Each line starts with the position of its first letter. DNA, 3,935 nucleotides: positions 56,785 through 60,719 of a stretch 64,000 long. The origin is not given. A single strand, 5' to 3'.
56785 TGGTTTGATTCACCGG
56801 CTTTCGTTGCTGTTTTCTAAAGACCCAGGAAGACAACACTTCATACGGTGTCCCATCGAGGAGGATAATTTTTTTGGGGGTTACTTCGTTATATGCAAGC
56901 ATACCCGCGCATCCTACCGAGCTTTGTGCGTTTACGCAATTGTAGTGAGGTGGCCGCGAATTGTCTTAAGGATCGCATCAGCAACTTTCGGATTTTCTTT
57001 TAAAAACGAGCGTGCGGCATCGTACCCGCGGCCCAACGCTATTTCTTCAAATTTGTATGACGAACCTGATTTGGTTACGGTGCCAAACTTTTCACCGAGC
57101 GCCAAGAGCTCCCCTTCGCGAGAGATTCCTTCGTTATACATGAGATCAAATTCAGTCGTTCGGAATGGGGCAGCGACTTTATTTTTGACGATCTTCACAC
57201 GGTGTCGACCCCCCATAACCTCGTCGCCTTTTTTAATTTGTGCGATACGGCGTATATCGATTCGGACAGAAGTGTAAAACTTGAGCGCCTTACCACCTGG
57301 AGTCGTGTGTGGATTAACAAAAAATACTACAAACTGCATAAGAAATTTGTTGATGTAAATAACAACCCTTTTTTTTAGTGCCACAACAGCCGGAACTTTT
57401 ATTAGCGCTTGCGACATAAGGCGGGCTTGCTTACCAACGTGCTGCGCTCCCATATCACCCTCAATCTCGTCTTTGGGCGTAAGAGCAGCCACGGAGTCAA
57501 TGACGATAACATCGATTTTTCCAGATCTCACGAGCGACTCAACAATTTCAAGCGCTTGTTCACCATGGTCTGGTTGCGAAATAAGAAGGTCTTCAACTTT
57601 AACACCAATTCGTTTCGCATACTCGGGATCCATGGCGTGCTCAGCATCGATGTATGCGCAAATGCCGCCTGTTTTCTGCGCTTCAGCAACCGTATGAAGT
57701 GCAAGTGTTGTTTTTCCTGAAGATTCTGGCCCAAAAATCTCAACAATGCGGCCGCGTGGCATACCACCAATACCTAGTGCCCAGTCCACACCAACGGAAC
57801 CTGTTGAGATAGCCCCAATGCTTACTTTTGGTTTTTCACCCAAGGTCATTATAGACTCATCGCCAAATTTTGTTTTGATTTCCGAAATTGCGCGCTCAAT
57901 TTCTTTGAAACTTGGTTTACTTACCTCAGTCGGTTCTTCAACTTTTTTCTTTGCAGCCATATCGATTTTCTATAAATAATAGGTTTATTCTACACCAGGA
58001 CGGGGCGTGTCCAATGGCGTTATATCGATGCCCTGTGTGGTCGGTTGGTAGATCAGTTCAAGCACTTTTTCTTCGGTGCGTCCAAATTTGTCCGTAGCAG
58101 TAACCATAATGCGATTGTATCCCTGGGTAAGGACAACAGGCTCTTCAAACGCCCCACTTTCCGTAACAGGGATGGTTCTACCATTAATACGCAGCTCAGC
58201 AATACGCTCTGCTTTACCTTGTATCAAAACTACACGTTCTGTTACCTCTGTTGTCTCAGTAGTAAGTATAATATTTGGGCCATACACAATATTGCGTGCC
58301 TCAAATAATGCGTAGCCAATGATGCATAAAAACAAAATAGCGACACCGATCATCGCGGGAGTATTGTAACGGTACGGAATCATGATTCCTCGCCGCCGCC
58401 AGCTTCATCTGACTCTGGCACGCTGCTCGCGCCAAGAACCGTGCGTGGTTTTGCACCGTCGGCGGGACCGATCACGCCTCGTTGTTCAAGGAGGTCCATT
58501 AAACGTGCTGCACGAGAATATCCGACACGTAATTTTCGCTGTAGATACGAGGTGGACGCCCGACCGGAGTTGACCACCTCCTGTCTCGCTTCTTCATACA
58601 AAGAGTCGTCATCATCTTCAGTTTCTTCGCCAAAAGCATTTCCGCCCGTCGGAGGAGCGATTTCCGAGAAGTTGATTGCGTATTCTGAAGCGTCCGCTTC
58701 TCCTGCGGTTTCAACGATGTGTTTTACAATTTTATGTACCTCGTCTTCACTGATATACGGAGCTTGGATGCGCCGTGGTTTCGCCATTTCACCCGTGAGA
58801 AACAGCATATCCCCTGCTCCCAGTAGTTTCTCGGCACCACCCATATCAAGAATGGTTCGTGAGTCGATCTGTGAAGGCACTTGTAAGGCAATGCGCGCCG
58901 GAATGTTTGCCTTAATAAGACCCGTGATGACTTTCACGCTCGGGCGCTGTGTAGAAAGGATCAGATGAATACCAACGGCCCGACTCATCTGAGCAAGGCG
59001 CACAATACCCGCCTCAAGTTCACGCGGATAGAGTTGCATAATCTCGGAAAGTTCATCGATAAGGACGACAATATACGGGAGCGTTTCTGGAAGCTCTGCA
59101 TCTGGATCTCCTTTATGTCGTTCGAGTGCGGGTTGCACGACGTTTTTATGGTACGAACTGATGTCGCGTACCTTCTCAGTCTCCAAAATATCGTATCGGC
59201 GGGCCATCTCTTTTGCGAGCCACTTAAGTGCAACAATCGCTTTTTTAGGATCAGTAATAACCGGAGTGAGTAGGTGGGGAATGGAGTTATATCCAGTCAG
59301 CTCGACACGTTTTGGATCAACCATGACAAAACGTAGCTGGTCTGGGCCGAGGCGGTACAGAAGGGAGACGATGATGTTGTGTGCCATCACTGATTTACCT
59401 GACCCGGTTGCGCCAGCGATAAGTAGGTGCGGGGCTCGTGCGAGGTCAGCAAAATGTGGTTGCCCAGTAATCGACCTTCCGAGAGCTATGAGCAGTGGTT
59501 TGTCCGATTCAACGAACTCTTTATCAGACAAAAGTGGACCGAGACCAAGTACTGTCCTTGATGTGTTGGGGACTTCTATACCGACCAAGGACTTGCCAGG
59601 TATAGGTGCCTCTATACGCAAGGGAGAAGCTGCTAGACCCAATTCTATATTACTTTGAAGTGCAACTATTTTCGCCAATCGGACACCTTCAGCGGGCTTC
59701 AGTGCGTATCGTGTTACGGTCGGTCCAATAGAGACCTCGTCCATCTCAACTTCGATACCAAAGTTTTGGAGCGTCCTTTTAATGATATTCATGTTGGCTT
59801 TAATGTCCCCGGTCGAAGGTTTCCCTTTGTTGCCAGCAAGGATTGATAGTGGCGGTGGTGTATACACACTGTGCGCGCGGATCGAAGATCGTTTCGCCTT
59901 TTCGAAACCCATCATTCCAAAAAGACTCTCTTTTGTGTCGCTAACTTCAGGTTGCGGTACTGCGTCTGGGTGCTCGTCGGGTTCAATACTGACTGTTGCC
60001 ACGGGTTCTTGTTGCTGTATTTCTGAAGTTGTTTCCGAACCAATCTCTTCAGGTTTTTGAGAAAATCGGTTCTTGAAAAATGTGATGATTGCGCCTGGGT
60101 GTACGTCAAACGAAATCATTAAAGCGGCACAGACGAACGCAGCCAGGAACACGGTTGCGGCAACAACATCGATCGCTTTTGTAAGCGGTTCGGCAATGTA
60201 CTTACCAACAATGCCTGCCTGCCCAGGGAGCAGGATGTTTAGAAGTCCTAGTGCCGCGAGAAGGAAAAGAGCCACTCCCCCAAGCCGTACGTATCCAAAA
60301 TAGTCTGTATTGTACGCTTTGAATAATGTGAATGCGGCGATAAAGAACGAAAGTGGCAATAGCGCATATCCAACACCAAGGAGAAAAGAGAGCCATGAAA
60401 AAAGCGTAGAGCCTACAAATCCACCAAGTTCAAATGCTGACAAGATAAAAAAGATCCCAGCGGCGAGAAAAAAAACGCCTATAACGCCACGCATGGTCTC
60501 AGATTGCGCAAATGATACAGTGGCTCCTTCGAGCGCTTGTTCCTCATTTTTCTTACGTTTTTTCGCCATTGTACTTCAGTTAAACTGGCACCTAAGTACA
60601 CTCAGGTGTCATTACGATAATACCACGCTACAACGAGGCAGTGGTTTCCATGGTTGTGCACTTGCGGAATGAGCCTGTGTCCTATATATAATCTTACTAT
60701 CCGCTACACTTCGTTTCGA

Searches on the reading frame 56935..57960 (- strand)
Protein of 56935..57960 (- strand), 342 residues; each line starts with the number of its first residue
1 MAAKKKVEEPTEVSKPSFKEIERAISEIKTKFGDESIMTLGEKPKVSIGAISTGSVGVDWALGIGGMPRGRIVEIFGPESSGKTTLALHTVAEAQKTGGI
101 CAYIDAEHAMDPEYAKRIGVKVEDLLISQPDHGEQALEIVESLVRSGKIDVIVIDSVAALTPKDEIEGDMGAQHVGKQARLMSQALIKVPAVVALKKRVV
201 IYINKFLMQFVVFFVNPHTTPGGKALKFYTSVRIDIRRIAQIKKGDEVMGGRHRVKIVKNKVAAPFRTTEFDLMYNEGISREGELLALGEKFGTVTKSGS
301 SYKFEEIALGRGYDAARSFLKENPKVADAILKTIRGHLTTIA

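Call 73: search_protein_families(library=pfam, proteins=[window:56935-57960:-], max_evalue=0.001)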
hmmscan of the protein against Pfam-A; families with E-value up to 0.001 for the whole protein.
window:56935-57960:- (342 aa): 7 families
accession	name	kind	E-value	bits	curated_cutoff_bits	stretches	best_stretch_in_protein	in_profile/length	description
PF00154.27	RecA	-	1.4e-123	411.9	27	1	19-280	1-262/262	recA bacterial DNA recombination protein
PF21096.2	RecA_C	-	2e-12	47.5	27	1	283-338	1-56/57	RecA C-terminal domain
PF08423.17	Rad51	-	1.4e-07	31.5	22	1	50-238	7-211/244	Rad51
PF06745.19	ATPase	-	2.9e-07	30.6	26.6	1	52-121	2-73/231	KaiC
PF13481.12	AAA_25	-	1.3e-05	25.3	27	1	58-165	22-160/195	AAA domain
PF01637.24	ATPase_2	-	3e-05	24.4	33.2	1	71-128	21-69/225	ATPase domain predominantly from Archaea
PF02283.22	CobU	-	0.00043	20.3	27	1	75-183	3-108/168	Cobinamide kinase / cobinamide phosphate guanyltransferase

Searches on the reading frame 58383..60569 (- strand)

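Call 73: search_protein_families(library=pfam, proteins=[window:58383-60569:-], max_evalue=0.001)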
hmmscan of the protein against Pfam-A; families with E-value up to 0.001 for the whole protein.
window:58383-60569:- (729 aa): 3 families
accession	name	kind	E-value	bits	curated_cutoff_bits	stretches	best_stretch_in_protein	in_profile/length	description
PF01580.24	FtsK_SpoIIIE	-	2.2e-57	194.5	24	1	346-545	5-221/221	FtsK/SpoIIIE family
PF09397.16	FtsK_gamma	-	2.1e-26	91.9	30.6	1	653-712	2-61/63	Ftsk gamma domain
PF17854.6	FtsK_alpha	-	3.3e-26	91.8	22.9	1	239-335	2-101/101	FtsK alpha domain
